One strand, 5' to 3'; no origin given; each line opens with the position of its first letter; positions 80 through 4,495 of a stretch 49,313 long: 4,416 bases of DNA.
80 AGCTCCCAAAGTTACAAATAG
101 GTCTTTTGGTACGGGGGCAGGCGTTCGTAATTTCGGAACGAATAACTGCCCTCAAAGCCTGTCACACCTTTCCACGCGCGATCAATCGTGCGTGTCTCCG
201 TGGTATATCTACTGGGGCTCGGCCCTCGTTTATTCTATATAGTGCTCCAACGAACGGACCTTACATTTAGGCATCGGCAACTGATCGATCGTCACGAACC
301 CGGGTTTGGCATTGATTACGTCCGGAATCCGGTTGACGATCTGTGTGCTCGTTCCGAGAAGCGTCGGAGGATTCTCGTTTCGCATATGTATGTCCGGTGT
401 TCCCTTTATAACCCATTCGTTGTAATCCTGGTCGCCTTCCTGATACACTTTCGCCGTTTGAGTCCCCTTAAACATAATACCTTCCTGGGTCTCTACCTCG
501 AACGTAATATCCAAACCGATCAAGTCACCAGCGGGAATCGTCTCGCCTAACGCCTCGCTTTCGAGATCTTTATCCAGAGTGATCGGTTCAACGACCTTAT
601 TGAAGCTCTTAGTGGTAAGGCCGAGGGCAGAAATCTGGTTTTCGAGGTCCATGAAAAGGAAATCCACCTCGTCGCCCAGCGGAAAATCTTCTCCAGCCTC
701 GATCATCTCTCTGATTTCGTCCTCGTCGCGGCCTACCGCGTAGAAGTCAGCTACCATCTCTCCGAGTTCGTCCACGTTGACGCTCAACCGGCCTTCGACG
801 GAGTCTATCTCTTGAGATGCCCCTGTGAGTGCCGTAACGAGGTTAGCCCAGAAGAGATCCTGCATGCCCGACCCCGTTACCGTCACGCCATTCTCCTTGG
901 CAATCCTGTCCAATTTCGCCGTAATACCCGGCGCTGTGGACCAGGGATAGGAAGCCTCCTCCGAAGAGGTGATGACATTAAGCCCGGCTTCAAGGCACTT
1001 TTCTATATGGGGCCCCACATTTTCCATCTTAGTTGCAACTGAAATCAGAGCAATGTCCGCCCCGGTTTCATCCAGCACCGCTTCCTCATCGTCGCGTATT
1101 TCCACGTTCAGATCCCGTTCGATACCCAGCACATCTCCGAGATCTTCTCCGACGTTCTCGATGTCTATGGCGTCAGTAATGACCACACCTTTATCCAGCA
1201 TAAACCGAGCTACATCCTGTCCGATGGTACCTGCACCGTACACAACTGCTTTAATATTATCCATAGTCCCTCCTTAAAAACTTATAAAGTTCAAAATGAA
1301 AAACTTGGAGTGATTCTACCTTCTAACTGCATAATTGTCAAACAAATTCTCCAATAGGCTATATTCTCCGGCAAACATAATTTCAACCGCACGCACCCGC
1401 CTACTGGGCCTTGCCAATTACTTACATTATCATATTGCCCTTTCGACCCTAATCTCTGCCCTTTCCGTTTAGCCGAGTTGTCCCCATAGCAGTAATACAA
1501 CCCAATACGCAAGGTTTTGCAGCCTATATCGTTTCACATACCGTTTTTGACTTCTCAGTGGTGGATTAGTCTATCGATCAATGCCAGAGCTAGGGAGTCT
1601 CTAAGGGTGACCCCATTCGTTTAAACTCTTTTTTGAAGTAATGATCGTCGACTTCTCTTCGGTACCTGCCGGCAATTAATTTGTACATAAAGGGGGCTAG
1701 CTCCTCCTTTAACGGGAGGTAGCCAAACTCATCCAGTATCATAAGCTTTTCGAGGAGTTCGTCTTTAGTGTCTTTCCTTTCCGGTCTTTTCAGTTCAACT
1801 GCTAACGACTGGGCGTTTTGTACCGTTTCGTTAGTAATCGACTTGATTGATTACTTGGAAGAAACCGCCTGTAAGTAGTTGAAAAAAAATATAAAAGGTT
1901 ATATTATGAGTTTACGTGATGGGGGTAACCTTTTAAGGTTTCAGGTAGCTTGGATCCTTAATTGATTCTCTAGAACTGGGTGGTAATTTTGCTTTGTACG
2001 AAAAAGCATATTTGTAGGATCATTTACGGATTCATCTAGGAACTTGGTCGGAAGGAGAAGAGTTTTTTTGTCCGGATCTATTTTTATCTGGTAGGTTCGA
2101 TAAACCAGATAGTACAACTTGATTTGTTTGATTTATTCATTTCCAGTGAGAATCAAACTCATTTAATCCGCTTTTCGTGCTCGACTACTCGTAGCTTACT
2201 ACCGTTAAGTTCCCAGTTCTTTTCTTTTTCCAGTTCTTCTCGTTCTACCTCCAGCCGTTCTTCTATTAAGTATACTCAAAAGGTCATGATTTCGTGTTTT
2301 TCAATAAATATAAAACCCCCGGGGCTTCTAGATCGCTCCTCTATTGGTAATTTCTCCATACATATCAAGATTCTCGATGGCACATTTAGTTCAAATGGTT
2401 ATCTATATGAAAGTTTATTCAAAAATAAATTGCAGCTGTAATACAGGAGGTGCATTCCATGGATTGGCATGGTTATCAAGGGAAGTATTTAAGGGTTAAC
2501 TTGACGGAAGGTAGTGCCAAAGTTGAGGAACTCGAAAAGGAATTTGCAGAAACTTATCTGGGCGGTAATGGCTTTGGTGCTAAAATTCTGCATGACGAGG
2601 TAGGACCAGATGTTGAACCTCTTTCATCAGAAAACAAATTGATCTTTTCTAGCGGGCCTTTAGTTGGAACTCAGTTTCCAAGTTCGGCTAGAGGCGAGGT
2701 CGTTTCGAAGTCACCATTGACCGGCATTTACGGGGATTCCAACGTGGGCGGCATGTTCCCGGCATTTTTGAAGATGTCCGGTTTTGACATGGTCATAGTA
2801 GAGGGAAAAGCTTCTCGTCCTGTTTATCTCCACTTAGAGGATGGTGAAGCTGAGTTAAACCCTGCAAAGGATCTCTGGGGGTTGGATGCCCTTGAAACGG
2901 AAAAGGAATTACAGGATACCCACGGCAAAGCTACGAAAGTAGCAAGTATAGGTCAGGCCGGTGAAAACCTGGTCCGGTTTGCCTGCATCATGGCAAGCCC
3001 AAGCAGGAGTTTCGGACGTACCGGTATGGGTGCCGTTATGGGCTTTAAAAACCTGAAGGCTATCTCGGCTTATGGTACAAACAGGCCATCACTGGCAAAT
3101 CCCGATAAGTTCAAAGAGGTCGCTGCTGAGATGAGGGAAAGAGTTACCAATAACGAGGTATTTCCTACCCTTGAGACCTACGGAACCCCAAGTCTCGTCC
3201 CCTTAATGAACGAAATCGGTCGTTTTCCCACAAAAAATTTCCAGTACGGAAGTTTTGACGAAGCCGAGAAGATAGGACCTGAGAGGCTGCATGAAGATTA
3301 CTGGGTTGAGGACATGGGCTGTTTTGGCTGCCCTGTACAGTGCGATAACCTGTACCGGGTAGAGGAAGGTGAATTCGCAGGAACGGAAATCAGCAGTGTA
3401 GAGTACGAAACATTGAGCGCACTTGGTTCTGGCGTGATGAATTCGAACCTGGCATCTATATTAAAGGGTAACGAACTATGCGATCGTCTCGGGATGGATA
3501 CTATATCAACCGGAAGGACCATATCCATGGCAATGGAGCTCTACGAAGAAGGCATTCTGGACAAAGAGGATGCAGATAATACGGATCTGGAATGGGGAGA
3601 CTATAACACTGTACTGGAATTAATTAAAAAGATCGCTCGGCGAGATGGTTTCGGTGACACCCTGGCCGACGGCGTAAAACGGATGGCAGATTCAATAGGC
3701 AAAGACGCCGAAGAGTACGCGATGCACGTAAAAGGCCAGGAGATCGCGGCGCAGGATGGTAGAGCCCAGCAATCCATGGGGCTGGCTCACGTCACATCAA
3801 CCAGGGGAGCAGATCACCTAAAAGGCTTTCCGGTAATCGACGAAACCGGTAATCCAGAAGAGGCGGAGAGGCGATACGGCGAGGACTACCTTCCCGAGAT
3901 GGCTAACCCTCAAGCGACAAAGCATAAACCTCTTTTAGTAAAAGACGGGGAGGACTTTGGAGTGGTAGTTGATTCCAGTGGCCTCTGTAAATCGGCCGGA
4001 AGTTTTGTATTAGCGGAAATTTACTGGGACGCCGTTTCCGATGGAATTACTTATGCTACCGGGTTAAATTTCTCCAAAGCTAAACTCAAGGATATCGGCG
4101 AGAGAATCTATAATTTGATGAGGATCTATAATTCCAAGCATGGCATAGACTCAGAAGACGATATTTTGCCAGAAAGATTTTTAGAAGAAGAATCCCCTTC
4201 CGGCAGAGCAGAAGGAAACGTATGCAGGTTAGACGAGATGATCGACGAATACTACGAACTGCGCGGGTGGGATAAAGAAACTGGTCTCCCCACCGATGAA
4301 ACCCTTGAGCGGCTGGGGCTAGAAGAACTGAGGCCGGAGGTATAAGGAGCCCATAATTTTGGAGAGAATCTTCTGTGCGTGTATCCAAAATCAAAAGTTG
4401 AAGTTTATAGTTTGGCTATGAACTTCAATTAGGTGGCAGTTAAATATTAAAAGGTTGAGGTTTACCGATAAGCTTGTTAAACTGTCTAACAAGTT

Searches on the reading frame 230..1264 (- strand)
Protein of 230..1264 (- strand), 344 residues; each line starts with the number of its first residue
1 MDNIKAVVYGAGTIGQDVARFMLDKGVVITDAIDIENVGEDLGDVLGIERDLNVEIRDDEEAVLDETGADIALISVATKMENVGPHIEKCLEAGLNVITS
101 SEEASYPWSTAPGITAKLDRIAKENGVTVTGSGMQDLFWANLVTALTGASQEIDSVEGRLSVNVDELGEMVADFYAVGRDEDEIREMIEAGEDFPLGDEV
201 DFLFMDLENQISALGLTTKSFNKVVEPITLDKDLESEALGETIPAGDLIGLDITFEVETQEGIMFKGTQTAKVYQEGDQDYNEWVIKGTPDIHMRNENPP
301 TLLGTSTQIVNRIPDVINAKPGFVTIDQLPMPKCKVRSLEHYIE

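Call 6: search_protein_families(library=pfam, proteins=[window:230-1264:-])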
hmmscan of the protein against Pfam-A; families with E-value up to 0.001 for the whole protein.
window:230-1264:- (344 aa): 2 families
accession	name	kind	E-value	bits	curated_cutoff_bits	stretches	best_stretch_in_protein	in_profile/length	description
PF19328.4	DAP_DH_C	-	4.5e-14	53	23.3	1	141-341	5-202/206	2,4-diaminopentanoate dehydrogenase C-terminal domain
PF01408.29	GFO_IDH_MocA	-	0.00058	21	24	0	4-129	1-116/120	Oxidoreductase family, NAD-binding Rossmann fold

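Call 25: search_protein_families(library=ncbifam, proteins=[window:230-1264:-], max_evalue=0.00001)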
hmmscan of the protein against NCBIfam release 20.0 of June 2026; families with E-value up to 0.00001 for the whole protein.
window:230-1264:- (344 aa): 1 family
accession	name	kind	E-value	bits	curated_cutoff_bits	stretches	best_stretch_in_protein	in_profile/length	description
NF040740.1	ornith_Ord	equivalog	6.3e-48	163.9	400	1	4-334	1-332/335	2,4-diaminopentanoate dehydrogenase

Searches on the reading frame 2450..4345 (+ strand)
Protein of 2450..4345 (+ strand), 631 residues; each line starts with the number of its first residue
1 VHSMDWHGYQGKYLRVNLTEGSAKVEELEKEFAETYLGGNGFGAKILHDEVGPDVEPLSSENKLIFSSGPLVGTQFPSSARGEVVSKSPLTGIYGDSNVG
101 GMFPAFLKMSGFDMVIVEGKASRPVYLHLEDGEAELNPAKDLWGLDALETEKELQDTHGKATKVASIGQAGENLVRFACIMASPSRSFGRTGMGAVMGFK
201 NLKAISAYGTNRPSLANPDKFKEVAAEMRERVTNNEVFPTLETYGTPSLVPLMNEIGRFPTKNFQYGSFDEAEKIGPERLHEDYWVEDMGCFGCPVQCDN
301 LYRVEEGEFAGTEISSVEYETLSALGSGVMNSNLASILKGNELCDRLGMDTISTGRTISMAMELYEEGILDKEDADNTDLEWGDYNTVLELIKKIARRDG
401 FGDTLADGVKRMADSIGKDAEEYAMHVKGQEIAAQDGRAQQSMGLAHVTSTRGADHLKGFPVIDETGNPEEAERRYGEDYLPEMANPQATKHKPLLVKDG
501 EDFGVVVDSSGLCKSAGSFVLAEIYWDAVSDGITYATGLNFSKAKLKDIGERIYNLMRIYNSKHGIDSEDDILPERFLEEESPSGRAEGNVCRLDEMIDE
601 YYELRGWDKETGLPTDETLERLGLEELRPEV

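Call 6: search_protein_families(library=pfam, proteins=[window:2450-4345:+])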
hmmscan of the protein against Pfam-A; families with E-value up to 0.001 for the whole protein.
window:2450-4345:+ (631 aa): 2 families
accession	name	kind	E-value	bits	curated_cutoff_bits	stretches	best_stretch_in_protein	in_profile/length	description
PF01314.23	AFOR_C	-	1.7e-135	452.5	27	1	223-624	1-385/385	Aldehyde ferredoxin oxidoreductase, domains 2 & 3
PF02730.20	AFOR_N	-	1.5e-77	260.3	29.8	1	11-209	1-198/199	Aldehyde ferredoxin oxidoreductase, N-terminal domain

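Call 25: search_protein_families(library=ncbifam, proteins=[window:2450-4345:+], max_evalue=0.00001)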
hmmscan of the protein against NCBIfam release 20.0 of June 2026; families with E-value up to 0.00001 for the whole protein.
window:2450-4345:+ (631 aa): 2 families
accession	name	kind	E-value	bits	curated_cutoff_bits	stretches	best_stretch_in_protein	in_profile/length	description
NF007354.0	PRK09849.1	equivalog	6.3e-77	259.7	868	2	6-240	5-241/703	aldehyde ferredoxin oxidoreductase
NF040818.1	GAPOR_Arch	equivalog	1.7e-12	46.5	1300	1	13-134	5-123/654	glyceraldehyde-3-phosphate:ferredoxin oxidoreductase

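Call 45: search_solved_structures(query=window:2450-4345:+, max_evalue=1e-10)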
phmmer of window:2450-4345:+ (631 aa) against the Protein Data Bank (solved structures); distinct sequences matched with E-value up to 1e-10: 9.
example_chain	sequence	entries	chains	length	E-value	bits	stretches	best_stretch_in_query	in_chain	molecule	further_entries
1aor_A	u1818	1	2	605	1.5e-135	456.6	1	7-626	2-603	ALDEHYDE FERREDOXIN OXIDOREDUCTASE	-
9g7j_A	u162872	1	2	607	2.3e-130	439.5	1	7-626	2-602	Aldehyde ferredoxin oxidoreductase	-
9mqx_D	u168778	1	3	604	3.1e-125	422.5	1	7-627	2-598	Aldehyde:ferredoxin oxidoreductase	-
8c0z_A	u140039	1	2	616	4.2e-121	408.9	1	8-624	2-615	Aldehyde:ferredoxin oxidoreductase,tungsten-containing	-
1b25_A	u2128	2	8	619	3.8e-105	356.2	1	7-630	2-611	PROTEIN (FORMALDEHYDE FERREDOXIN OXIDOREDUCTASE) | FORMALDEHYDE FERREDOXIN OXIDOREDUCTASE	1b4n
9q1t_A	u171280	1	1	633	2.1e-102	347.1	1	7-625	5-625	Tungsten-dependent aldehyde oxidoreductase WOR83 from Haloferax volcanii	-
6x6u_A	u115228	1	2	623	2.2e-65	224.8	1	7-459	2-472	Formaldehyde:ferredoxin oxidoreductase wor5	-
6x1o_A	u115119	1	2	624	2.2e-65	224.8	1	7-459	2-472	Formaldehyde:ferredoxin oxidoreductase wor5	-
4z3w_A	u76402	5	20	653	1.1e-60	209.3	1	10-426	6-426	Benzoyl-CoA reductase, putative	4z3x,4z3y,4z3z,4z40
